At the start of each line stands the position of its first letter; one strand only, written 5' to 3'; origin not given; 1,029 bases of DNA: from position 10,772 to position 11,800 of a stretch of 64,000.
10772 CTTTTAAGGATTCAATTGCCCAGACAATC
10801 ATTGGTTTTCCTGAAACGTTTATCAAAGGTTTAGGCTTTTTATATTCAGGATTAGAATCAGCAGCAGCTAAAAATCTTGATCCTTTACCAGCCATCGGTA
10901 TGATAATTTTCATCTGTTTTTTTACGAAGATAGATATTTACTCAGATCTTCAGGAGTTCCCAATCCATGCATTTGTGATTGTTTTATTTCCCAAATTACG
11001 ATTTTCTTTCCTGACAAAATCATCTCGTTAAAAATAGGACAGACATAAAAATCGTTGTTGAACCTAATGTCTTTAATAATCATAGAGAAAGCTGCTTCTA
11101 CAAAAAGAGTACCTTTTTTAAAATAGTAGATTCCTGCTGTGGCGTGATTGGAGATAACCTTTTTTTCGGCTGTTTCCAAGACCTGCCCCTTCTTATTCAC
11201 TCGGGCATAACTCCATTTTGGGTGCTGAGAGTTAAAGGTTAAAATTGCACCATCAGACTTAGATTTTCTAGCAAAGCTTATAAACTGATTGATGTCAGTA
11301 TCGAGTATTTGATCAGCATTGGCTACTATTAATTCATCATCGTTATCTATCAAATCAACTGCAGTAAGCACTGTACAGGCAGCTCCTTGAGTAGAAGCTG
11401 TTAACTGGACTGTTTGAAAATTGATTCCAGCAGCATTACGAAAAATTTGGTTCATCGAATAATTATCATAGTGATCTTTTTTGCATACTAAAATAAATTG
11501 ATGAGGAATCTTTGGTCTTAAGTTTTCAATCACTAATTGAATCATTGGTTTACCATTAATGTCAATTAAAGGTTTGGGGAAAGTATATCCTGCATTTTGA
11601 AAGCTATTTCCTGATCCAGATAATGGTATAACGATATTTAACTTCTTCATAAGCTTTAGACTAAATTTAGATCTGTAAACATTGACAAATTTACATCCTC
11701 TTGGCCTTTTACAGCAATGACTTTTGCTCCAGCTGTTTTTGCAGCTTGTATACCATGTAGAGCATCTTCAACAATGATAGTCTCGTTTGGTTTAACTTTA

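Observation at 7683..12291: Unusual cluster: GDPD + acetyltransferase + IMPase-family phosphatase + two tandem nucleotidyltransferases + HAD phosphatase/mutase, a candidate novel activated polyol- or sugar-phosphate pathway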

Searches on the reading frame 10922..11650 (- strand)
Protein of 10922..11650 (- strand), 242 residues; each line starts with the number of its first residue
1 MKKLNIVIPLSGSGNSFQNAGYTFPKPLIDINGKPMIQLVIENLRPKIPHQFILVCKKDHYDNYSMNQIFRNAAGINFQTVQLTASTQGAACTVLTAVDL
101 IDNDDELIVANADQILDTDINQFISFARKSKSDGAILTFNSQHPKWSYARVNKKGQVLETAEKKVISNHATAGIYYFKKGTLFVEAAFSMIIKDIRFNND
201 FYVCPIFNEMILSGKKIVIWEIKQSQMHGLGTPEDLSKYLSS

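Call 4: search_protein_families(library=pfam, proteins=[window:10922-11650:-], max_evalue=0.01)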
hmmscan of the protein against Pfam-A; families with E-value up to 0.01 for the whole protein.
window:10922-11650:- (242 aa): 3 families
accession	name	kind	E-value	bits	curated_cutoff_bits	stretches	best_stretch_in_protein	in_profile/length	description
PF00483.29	NTP_transferase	-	2.1e-16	60.7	21.2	1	12-183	8-186/245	Nucleotidyl transferase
PF12804.13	NTP_transf_3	-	4.7e-09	37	27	1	25-150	15-134/160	MobA-like NTP transferase domain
PF02348.25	CTP_transf_3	-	0.00024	21.4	22.6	1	26-176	16-154/217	Cytidylyltransferase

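Call 5: search_protein_families(library=ncbifam, proteins=[window:10922-11650:-], max_evalue=0.01)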
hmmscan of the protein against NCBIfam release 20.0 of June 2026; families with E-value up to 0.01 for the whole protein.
window:10922-11650:- (242 aa): 30 families (the best 25 are shown)
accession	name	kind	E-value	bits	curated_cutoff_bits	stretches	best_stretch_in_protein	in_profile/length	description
TIGR01208.1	rmlA_long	equivalog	3.5e-16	59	320.25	1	7-236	3-227/353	glucose-1-phosphate thymidylyltransferase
TIGR03992.1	Arch_glmU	subfamily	1.1e-14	54.2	292.1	1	7-180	4-171/393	bifunctional sugar-1-phosphate nucleotidylyltransferase/acetyltransferase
NF041313.1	UDPGP_AglF_Halo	equivalog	2.3e-11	43.6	400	1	6-180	3-177/234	UTP--glucose-1-phosphate uridylyltransferase AglF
NF041173.1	Sug_nt_acttase_Thmprot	equivalog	4e-11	42.5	600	1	6-180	3-171/405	bifunctional sugar-1-phosphate nucleotidylyltransferase/acetyltransferase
NF010933.0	PRK14353.1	equivalog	2.4e-10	39.6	505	1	23-237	22-236/453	bifunctional UDP-N-acetylglucosamine diphosphorylase/glucosamine-1-phosphate N-acetyltransferase GlmU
TIGR01173.1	glmU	equivalog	3.7e-10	39.2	366.85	1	6-225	3-217/452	bifunctional UDP-N-acetylglucosamine diphosphorylase/glucosamine-1-phosphate N-acetyltransferase GlmU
NF010937.0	PRK14357.1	equivalog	2e-08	33.5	658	1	23-208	17-197/448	bifunctional UDP-N-acetylglucosamine diphosphorylase/glucosamine-1-phosphate N-acetyltransferase GlmU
NF049965.1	GlMnHpPGnyltfHddC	equivalog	7.3e-08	32.3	300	1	12-180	9-170/221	D-glycero-D-manno-heptose 1-phosphate guanosyltransferase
NF010934.1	PRK14354.1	equivalog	1.3e-07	30.5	450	1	24-224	17-216/447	bifunctional UDP-N-acetylglucosamine diphosphorylase/glucosamine-1-phosphate N-acetyltransferase GlmU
NF010940.0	PRK14360.1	equivalog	2.9e-07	29.4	602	1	23-182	18-181/452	bifunctional UDP-N-acetylglucosamine diphosphorylase/glucosamine-1-phosphate N-acetyltransferase GlmU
NF010936.0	PRK14356.1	equivalog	1.6e-06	27.3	666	1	25-238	24-238/456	bifunctional UDP-N-acetylglucosamine diphosphorylase/glucosamine-1-phosphate N-acetyltransferase GlmU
NF012024.0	PRK15480.1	equivalog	5.7e-06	25.7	588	1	2-179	2-181/292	glucose-1-phosphate thymidylyltransferase RfbA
NF010935.0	PRK14355.1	equivalog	8.3e-06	24.7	718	1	7-222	7-220/459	bifunctional UDP-N-acetylglucosamine diphosphorylase/glucosamine-1-phosphate N-acetyltransferase GlmU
NF052502.1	man1P_GTase_Rv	exception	9.5e-06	24.7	440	1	6-236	3-223/352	mannose-1-phosphate guanylyltransferase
TIGR01207.1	rmlA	equivalog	1.3e-05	24.5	360.65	1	10-179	6-177/286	glucose-1-phosphate thymidylyltransferase RfbA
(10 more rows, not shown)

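Call 7: search_solved_structures(query=window:10922-11650:-, max_evalue=0.01, show_alignments=1)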
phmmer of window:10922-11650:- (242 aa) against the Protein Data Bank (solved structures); distinct sequences matched with E-value up to 0.01: 23.
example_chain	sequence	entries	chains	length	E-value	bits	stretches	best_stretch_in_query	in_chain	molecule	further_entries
4evw_A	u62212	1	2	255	5.2e-17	65.3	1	6-240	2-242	Nucleoside-diphosphate-sugar pyrophosphorylase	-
7x8j_A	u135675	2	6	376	4e-06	29.7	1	7-181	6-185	Mannose-1-phosphate guanylyltransferase 1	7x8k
8yre_D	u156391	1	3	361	4.2e-06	29.6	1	7-181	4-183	Mannose-1-phosphate guanylyltransferase 1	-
8x7s_B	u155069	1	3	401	1.7e-05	27.6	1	7-180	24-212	UTP--glucose-1-phosphate uridylyltransferase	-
7whr_B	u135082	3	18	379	2.2e-05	27.3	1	5-182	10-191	Nucleotidyl transferase family protein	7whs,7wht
3pkp_A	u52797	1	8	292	9.1e-05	25.3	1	7-181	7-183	Glucose-1-phosphate thymidylyltransferase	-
7d72_K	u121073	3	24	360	9.2e-05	25.3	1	8-180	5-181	Mannose-1-phosphate guanyltransferase beta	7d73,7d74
3pkq_A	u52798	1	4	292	0.00017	24.4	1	7-181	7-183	Glucose-1-phosphate thymidylyltransferase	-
1h5s_A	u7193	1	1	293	0.00019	24.2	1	7-182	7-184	Glucose-1-phosphate thymidylyltransferase 1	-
5ids_A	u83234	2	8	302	0.00022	24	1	7-184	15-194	Glucose-1-phosphate thymidylyltransferase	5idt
1h5r_A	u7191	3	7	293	0.00027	23.7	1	7-180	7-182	GLUCOSE-1-PHOSPHATE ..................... | Glucose-1-phosphate thymidylyltransferase 1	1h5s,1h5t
1h5r_B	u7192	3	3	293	0.00027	23.7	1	7-180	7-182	GLUCOSE-1-PHOSPHATE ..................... | Glucose-1-phosphate thymidylyltransferase 1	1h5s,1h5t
6jq8_A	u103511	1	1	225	0.00038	23.2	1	5-127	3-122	Putative 6-deoxy-D-mannoheptose pathway protein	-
1fxo_A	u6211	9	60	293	0.0004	23.2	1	3-180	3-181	GLUCOSE-1-PHOSPHATE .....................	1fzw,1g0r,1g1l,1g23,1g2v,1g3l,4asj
3zlk_A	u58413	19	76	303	0.00042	23.1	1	3-180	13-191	GLUCOSE-1-PHOSPHATE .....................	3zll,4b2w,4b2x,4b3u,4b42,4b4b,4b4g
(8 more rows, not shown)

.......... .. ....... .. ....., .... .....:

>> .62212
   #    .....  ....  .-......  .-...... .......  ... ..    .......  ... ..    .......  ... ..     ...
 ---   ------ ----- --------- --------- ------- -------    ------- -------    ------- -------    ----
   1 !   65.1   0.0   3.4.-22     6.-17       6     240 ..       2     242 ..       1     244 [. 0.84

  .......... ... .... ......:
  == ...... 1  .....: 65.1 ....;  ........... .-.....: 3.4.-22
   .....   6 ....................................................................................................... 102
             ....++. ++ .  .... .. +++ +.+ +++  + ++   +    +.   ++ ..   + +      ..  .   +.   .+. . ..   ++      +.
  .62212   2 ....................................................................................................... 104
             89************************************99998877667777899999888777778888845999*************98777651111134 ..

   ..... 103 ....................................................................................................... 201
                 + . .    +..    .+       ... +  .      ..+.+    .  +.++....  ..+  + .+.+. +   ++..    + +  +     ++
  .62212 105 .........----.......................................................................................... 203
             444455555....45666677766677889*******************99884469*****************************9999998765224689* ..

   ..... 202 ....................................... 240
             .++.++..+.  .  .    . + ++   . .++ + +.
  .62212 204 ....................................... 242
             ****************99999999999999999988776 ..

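Call 9: find_homologous_proteins(query=window:10922-11650:-, max_evalue=0.00001)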
Query window:10922-11650:- (242 aa): 5958 proteins with E <= 0.00001 among 6142 candidates; the best 120 are listed.
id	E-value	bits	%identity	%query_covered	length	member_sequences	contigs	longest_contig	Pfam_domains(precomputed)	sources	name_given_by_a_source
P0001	4.8e-158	542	100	100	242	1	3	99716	PF00483.30,PF12804.14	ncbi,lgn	-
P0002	7.0e-134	462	83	99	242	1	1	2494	PF00483.30,PF12804.14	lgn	-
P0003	7.7e-129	446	79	99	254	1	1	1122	PF00483.30,PF12804.14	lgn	-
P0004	6.0e-128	443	80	99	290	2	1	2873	PF00483.30,PF12804.14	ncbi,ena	-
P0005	6.4e-128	443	78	99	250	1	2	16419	PF00483.30,PF12804.14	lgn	-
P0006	9.8e-128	442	80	99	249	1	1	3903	PF00483.30,PF12804.14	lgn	-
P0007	3.0e-127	441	78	99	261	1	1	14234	PF00483.30,PF12804.14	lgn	-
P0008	1.4e-126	439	79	99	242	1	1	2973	PF00483.30,PF12804.14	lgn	-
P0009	3.3e-126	437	79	99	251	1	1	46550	PF00483.30,PF12804.14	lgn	-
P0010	1.6e-125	435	79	98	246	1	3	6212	PF00483.30,PF12804.14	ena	-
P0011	4.2e-125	434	77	98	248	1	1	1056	PF00483.30,PF12804.14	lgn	-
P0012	1.2e-124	432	78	99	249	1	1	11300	PF00483.30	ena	-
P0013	5.4e-124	430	77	99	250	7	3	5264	PF00483.30,PF12804.14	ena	-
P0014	1.8e-122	425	74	98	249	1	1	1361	PF00483.30,PF12804.14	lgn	-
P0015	2.5e-122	425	76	98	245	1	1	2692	PF00483.30,PF12804.14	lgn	-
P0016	7.8e-122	423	75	99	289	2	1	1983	PF00483.30,PF12804.14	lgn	-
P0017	1.8e-121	422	77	98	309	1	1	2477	PF00483.30,PF12804.14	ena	-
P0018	1.2e-120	419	74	98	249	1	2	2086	PF00483.30,PF12804.14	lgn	-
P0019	1.8e-120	419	75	99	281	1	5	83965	PF00483.30,PF12804.14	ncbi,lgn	-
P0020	2.9e-120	418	76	100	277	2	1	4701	PF00483.30,PF12804.14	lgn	-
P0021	5.3e-120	417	74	100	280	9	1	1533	PF00483.30,PF12804.14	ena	-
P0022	3.0e-119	415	76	99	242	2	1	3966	PF00483.30,PF12804.14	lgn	-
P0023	2.9e-118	411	73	99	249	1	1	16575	PF00483.30,PF12804.14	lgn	-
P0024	3.0e-118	411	74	99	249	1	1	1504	PF00483.30,PF12804.14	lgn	-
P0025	3.1e-118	411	73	99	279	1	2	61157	PF00483.30,PF12804.14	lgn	-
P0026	6.7e-118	410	75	98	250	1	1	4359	PF00483.30,PF12804.14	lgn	-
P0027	7.2e-118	410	73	99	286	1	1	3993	PF00483.30,PF12804.14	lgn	-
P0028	5.5e-117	407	73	99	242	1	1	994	PF00483.30,PF12804.14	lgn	-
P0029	7.4e-116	403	72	100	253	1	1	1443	PF00483.30,PF12804.14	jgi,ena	-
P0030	1.8e-115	402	74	99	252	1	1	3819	PF00483.30,PF12804.14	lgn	-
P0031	2.2e-115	402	71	99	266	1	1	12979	PF00483.30,PF12804.14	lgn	-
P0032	4.3e-115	401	73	99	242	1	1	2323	PF00483.30,PF12804.14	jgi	-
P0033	4.4e-115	401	71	99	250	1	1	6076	PF00483.30,PF12804.14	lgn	-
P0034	7.3e-114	397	73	98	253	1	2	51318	PF00483.30,PF12804.14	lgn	-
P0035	1.2e-113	396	70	99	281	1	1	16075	PF00483.30,PF12804.14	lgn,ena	-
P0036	3.2e-113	395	70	99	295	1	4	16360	PF00483.30,PF12804.14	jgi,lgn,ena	-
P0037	3.6e-113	395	72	99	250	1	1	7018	PF00483.30,PF12804.14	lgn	-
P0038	5.9e-113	394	71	98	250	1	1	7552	PF00483.30,PF12804.14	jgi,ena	-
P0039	6.0e-113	394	70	99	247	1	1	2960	PF00483.30,PF12804.14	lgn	-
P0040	1.1e-112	393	72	100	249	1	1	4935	PF00483.30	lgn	-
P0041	1.2e-112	393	75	96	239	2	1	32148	PF00483.30,PF12804.14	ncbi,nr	ncbi:glycosyltransferase family 2 protein, partial [Candidatus Daviesbacteria bacterium]|nr:glycosyl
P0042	1.2e-112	393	73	99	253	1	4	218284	PF00483.30,PF12804.14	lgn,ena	-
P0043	2.0e-112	392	70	99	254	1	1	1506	PF00483.30,PF12804.14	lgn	-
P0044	2.2e-112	392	69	99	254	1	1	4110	PF00483.30,PF12804.14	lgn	-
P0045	2.5e-112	392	70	99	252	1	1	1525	PF00483.30,PF12804.14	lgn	-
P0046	2.6e-112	392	70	99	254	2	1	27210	PF00483.30,PF12804.14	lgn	-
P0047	5.2e-112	391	69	99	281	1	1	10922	PF00483.30,PF12804.14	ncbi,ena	-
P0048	9.1e-112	390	74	99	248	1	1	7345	PF00483.30,PF12804.14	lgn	-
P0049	9.4e-112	390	69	99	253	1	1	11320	PF00483.30,PF12804.14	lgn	-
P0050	1.9e-111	389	70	99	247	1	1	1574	PF00483.30,PF12804.14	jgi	jgi:NDP-sugar pyrophosphorylase family protein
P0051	1.1e-110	387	71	96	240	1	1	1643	PF00483.30,PF12804.14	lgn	-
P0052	1.3e-110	386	70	98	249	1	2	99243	PF00483.30,PF12804.14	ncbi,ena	-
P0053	1.4e-110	386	71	98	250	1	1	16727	PF00483.30,PF12804.14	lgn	-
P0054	1.5e-110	386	73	95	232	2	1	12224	PF00483.30,PF12804.14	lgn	-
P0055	3.2e-110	385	72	100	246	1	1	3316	PF00483.30,PF12804.14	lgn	-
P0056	3.4e-110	385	73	96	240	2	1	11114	PF00483.30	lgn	-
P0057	6.0e-110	384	72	96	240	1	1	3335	PF00483.30,PF12804.14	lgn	-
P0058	6.7e-110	384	72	99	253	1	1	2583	PF00483.30,PF12804.14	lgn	-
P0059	7.6e-110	384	69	99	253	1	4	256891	PF00483.30,PF12804.14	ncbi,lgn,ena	ncbi:MAG: glycosyltransferase family 2 protein [Patescibacteria group bacterium]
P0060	1.1e-109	383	72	99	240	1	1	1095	PF00483.30,PF12804.14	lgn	-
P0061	1.6e-109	383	73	96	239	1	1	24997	PF00483.30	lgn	-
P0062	1.9e-109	383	68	99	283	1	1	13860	PF00483.30,PF12804.14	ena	-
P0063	2.1e-109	382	70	99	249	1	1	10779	PF00483.30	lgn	-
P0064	3.4e-109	382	72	99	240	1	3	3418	PF00483.30,PF12804.14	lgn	-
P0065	3.4e-109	382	68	99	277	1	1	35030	PF00483.30,PF12804.14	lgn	-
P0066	4.1e-109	381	73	96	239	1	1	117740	PF00483.30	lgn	-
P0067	4.1e-109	381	72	99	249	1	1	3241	PF00483.30,PF12804.14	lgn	-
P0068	8.1e-109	380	71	96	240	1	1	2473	PF00483.30,PF12804.14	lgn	-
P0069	8.1e-109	380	69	98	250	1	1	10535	PF00483.30,PF12804.14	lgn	-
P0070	9.4e-109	380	68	99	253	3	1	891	PF00483.30,PF12804.14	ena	-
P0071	1.1e-108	380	70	99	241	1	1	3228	PF00483.30,PF12804.14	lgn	-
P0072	1.5e-108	380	69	100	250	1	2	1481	PF00483.30,PF12804.14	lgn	-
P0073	1.9e-108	379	73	95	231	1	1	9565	PF00483.30,PF12804.14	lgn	-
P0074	3.1e-108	379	71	96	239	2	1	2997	PF00483.30,PF12804.14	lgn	-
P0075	5.1e-108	378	66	100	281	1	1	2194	PF00483.30,PF12804.14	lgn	-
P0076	1.9e-107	376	70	99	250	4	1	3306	PF00483.30,PF12804.14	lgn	-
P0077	1.9e-107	376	70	96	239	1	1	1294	PF00483.30,PF12804.14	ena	-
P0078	3.1e-107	375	70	99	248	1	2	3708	PF00483.30,PF12804.14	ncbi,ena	-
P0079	3.4e-107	375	69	96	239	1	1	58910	PF00483.30,PF12804.14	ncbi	-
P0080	3.5e-107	375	66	99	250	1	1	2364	PF00483.30,PF12804.14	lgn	-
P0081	4.6e-107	375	66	99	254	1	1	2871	PF00483.30,PF12804.14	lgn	-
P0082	1.7e-106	373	65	99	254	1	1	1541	PF00483.30,PF12804.14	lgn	-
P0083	1.9e-106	373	67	99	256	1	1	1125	PF00483.30,PF12804.14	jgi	jgi:NDP-sugar pyrophosphorylase family protein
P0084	2.0e-106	373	70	96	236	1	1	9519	PF00483.30,PF12804.14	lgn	-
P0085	2.5e-106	372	66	100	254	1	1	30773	PF00483.30,PF12804.14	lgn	-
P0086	3.0e-106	372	65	99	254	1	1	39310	PF00483.30,PF12804.14,PF02348.26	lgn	-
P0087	6.2e-106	371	65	99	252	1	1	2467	PF00483.30,PF12804.14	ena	-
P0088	6.5e-106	371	66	99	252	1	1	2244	PF00483.30,PF12804.14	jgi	jgi:NDP-sugar pyrophosphorylase family protein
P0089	7.4e-106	371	64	100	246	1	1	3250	PF00483.30,PF12804.14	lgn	-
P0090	9.9e-106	370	65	99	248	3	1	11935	PF00483.30,PF12804.14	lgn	-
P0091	1.9e-105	369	71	99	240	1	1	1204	PF00483.30,PF12804.14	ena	-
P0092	2.1e-105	369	65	99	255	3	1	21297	PF00483.30,PF12804.14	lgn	-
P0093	3.6e-105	369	69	100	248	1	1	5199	PF00483.30,PF12804.14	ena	-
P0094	4.3e-105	368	63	100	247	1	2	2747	PF00483.30,PF12804.14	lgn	-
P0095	4.9e-105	368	64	99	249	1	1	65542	PF00483.30,PF12804.14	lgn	-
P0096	5.3e-105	368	71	95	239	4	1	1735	PF00483.30,PF12804.14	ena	-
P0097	5.6e-105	368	71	96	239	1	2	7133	PF00483.30,PF12804.14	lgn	-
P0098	5.7e-105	368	65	99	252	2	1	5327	PF00483.30,PF12804.14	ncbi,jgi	jgi:NDP-sugar pyrophosphorylase family protein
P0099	8.3e-105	367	68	99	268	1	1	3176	PF00483.30,PF12804.14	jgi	jgi:dTDP-glucose pyrophosphorylase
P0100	1.8e-104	366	71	95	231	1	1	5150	PF00483.30,PF12804.14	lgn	-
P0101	2.5e-104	366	63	100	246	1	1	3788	PF00483.30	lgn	-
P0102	3.5e-104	365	66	97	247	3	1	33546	PF00483.30,PF12804.14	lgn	-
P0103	4.0e-104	365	65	99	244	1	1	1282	PF00483.30,PF12804.14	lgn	-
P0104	7.1e-104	364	66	97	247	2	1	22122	PF00483.30,PF12804.14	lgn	-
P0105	1.4e-103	363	63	99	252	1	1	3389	PF00483.30,PF12804.14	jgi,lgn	jgi:NDP-sugar pyrophosphorylase family protein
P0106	1.6e-103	363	65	99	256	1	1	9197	PF00483.30,PF12804.14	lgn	-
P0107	2.4e-103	363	64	100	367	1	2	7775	PF00483.30,PF12804.14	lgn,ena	-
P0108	3.0e-103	362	64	99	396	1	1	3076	PF00483.30,PF12804.14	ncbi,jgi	jgi:dTDP-glucose pyrophosphorylase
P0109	4.3e-103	362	63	99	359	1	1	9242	PF00483.30,PF12804.14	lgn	-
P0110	5.8e-103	361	63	99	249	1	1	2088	PF00483.30,PF12804.14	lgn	-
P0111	7.9e-103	361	69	96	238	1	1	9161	PF00483.30,PF12804.14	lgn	-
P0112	1.0e-102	360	63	99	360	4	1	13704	PF00483.30,PF12804.14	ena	-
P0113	1.1e-102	360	63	99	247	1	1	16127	PF00483.30,PF12804.14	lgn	-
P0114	1.3e-102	360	65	99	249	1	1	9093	PF00483.30,PF12804.14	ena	-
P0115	1.5e-102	360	63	99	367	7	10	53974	PF00483.30,PF12804.14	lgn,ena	-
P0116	1.8e-102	360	64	99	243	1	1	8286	PF00483.30,PF12804.14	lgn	-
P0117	7.3e-102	358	62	99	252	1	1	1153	PF00483.30,PF12804.14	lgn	-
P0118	8.5e-102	358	61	98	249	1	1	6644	PF00483.30,PF12804.14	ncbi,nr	ncbi:MAG: glycosyltransferase family 2 protein [bacterium]|nr:glycosyltransferase family 2 protein [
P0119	1.3e-101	357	63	99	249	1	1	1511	PF00483.30,PF12804.14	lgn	-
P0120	1.7e-101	357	62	99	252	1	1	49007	PF00483.30,PF12804.14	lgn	-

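Call 10: find_encoding_contigs(protein=P0059, flank=8000, max_places=2)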
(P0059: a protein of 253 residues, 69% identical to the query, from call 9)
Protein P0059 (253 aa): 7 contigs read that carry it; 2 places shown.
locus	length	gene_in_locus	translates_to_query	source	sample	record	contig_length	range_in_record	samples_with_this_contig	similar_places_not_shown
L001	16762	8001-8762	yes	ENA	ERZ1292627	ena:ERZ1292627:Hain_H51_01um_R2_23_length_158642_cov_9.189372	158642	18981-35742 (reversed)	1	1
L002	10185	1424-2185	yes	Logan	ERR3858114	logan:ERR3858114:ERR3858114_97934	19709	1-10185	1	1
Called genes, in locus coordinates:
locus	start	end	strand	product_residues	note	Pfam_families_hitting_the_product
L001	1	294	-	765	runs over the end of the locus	-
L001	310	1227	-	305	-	PF00535:Glycos_transf_2, PF13506:Glyco_transf_21 (weak), PF13641:Glyco_tranf_2_3, PF13632:Glyco_trans_2_3 (weak)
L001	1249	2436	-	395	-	PF00534:Glycos_transf_1, PF13692:Glyco_trans_1_4, PF13524:Glyco_trans_1_2 (weak)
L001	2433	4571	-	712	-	PF11847:GT-C_AftD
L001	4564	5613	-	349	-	PF00535:Glycos_transf_2, PF10111:Glyco_tranf_2_2 (weak), PF13641:Glyco_tranf_2_3, PF13632:Glyco_trans_2_3 (weak)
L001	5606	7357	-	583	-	PF02543:Carbam_trans_N, PF16861:Carbam_trans_C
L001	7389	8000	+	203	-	PF00702:Hydrolase, PF13419:HAD_2, PF13242:Hydrolase_like (weak)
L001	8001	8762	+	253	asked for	PF00483:NTP_transferase, PF12804:NTP_transf_3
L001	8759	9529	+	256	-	PF00483:NTP_transferase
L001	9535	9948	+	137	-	-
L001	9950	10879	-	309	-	PF00459:Inositol_P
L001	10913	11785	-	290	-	PF01370:Epimerase, PF04321:RmlD_sub_bind, PF01073:3Beta_HSD, PF02719:Polysacc_synt_2, PF07993:NAD_binding_4, PF13460:NAD_binding_10 (weak), PF16363:GDP_Man_Dehyd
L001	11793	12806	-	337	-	PF00535:Glycos_transf_2, PF10111:Glyco_tranf_2_2 (weak), PF13641:Glyco_tranf_2_3 (weak)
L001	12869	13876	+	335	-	PF01408:GFO_IDH_MocA, PF02894:GFO_IDH_MocA_C (weak), PF22725:GFO_IDH_MocA_C3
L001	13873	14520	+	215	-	PF25087:GMPPB_C (faint), PF14602:Hexapep_2 (faint), PF25084:LbH_EIF2B, PF00132:Hexapep (weak)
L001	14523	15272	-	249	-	PF00535:Glycos_transf_2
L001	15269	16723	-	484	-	-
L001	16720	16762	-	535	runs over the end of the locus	-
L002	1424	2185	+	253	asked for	PF00483:NTP_transferase, PF12804:NTP_transf_3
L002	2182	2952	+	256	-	PF00483:NTP_transferase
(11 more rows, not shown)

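Call 11: find_encoding_contigs(protein=P0042, flank=8000, max_places=2)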
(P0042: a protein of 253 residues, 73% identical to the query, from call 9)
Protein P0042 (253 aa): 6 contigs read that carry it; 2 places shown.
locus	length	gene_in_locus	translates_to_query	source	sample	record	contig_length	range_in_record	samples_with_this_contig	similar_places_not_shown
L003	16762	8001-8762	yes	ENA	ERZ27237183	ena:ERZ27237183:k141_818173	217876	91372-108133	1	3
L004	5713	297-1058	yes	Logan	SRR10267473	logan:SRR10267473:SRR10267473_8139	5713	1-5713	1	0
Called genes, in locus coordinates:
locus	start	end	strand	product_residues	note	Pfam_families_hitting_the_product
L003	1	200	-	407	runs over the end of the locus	PF00534:Glycos_transf_1, PF13692:Glyco_trans_1_4, PF13524:Glyco_trans_1_2 (weak)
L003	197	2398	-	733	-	PF11847:GT-C_AftD (faint)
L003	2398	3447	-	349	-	PF00535:Glycos_transf_2, PF13641:Glyco_tranf_2_3, PF13632:Glyco_trans_2_3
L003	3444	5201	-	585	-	PF02543:Carbam_trans_N, PF16861:Carbam_trans_C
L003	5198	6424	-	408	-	-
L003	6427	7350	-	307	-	PF01209:Ubie_methyltran (weak), PF03848:TehB (weak), PF13489:Methyltransf_23, PF05175:MTS (weak), PF08241:Methyltransf_11, PF08242:Methyltransf_12, PF13649:Methyltransf_25, PF13847:Methyltransf_31, +1 more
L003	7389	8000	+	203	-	PF00702:Hydrolase, PF13419:HAD_2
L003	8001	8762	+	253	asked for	PF00483:NTP_transferase, PF12804:NTP_transf_3 (weak)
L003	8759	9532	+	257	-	-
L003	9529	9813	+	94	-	-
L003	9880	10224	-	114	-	-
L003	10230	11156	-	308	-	PF00459:Inositol_P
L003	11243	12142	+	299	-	PF13489:Methyltransf_23, PF08241:Methyltransf_11, PF08242:Methyltransf_12, PF13649:Methyltransf_25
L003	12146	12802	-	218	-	PF13489:Methyltransf_23, PF13847:Methyltransf_31, PF08241:Methyltransf_11, PF08242:Methyltransf_12 (weak), PF13649:Methyltransf_25 (weak)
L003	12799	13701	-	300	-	PF01370:Epimerase, PF04321:RmlD_sub_bind, PF13460:NAD_binding_10 (weak), PF16363:GDP_Man_Dehyd, PF02719:Polysacc_synt_2, PF01073:3Beta_HSD, PF07993:NAD_binding_4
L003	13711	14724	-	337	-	PF00535:Glycos_transf_2, PF10111:Glyco_tranf_2_2 (faint), PF13641:Glyco_tranf_2_3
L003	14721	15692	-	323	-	PF00106:adh_short (weak), PF01073:3Beta_HSD, PF01370:Epimerase, PF02719:Polysacc_synt_2, PF04321:RmlD_sub_bind, PF07993:NAD_binding_4, PF13460:NAD_binding_10, PF16363:GDP_Man_Dehyd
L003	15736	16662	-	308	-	PF02779:Transket_pyr, PF02780:Transketolase_C, PF22613:Transketolase_C_1 (faint)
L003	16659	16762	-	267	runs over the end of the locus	PF00456:Transketolase_N, PF00676:E1_dh (weak)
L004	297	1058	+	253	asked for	PF00483:NTP_transferase, PF12804:NTP_transf_3 (weak)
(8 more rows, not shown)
